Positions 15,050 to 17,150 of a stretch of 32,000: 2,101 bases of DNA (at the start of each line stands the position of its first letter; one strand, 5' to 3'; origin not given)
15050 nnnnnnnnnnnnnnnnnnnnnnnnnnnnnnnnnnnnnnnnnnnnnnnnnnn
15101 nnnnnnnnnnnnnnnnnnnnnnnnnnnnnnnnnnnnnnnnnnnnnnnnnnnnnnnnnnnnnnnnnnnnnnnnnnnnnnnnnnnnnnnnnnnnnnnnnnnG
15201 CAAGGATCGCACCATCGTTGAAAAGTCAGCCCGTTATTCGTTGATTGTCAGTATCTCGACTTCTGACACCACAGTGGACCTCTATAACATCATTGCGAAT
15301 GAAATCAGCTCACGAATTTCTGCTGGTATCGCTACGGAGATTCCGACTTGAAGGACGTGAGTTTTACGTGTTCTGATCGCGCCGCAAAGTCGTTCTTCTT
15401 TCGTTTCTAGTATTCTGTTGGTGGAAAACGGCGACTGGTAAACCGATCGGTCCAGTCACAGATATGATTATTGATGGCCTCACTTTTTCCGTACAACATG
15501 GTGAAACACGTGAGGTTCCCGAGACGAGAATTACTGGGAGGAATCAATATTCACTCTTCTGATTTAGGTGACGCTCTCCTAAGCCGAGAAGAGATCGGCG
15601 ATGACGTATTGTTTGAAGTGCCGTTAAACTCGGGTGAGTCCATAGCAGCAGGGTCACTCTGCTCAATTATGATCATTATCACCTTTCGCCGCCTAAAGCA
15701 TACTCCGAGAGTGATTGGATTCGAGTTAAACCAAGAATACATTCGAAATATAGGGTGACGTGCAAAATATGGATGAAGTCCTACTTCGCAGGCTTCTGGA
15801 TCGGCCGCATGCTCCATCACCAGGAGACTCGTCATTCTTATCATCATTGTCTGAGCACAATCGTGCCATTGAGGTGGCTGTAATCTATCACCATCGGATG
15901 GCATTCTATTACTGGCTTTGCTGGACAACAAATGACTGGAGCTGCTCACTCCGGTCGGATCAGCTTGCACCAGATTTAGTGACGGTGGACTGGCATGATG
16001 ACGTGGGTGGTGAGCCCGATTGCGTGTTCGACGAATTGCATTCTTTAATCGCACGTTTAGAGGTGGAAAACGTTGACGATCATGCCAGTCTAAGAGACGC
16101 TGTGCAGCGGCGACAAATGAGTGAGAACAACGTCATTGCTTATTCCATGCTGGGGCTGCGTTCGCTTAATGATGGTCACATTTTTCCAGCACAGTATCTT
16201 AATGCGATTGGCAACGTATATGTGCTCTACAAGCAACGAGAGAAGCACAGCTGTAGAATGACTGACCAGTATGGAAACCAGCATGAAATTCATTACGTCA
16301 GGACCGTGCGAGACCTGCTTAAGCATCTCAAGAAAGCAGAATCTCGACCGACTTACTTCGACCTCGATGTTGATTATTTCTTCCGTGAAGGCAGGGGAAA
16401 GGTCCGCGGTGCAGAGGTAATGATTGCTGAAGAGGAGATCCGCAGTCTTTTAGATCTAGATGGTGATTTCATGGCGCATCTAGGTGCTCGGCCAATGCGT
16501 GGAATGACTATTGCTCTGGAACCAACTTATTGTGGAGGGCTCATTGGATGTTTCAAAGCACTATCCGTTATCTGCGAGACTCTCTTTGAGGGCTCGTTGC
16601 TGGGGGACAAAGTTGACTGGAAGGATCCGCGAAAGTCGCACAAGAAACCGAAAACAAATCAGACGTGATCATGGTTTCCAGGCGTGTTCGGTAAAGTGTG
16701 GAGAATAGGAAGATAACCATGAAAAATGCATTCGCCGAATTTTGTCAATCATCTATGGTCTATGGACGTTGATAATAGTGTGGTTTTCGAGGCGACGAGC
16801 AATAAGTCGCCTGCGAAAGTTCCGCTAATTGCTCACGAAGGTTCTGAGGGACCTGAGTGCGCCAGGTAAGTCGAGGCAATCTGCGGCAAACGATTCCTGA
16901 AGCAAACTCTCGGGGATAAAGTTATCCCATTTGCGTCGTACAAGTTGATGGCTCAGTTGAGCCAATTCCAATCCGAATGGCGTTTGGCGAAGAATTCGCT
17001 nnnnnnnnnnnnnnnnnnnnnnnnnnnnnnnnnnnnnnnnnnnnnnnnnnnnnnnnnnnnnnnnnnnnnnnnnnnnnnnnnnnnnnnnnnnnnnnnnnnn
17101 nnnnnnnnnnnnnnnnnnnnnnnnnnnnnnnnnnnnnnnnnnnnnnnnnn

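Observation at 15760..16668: Orphan UPF0489-like protein with an intact arginase/HDAC-type metal site, lying between IetAS and Shango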

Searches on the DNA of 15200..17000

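Call 73: search_rna_families(source=window, start=15200, end=17000, threshold=evalue, max_evalue=0.1)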
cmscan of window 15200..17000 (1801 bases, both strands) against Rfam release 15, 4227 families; matches with E-value up to 0.1: 0.
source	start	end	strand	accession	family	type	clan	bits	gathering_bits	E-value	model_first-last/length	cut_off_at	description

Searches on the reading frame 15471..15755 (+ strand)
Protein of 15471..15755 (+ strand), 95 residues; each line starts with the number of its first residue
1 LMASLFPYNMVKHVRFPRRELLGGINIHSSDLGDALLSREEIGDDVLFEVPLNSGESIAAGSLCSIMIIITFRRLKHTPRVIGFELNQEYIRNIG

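Call 5: search_protein_families(library=padloc, proteins=[window:15471-15755:+], max_evalue=10)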
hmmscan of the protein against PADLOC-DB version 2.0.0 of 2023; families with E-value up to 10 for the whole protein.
window:15471-15755:+ (95 aa): 0 families
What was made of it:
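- PADLOC has no model for the protein (call 5).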

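Call 7: search_protein_families(library=ncbifam, proteins=[window:15471-15755:+], max_evalue=10)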
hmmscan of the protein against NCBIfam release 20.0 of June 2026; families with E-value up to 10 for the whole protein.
window:15471-15755:+ (95 aa): 0 families
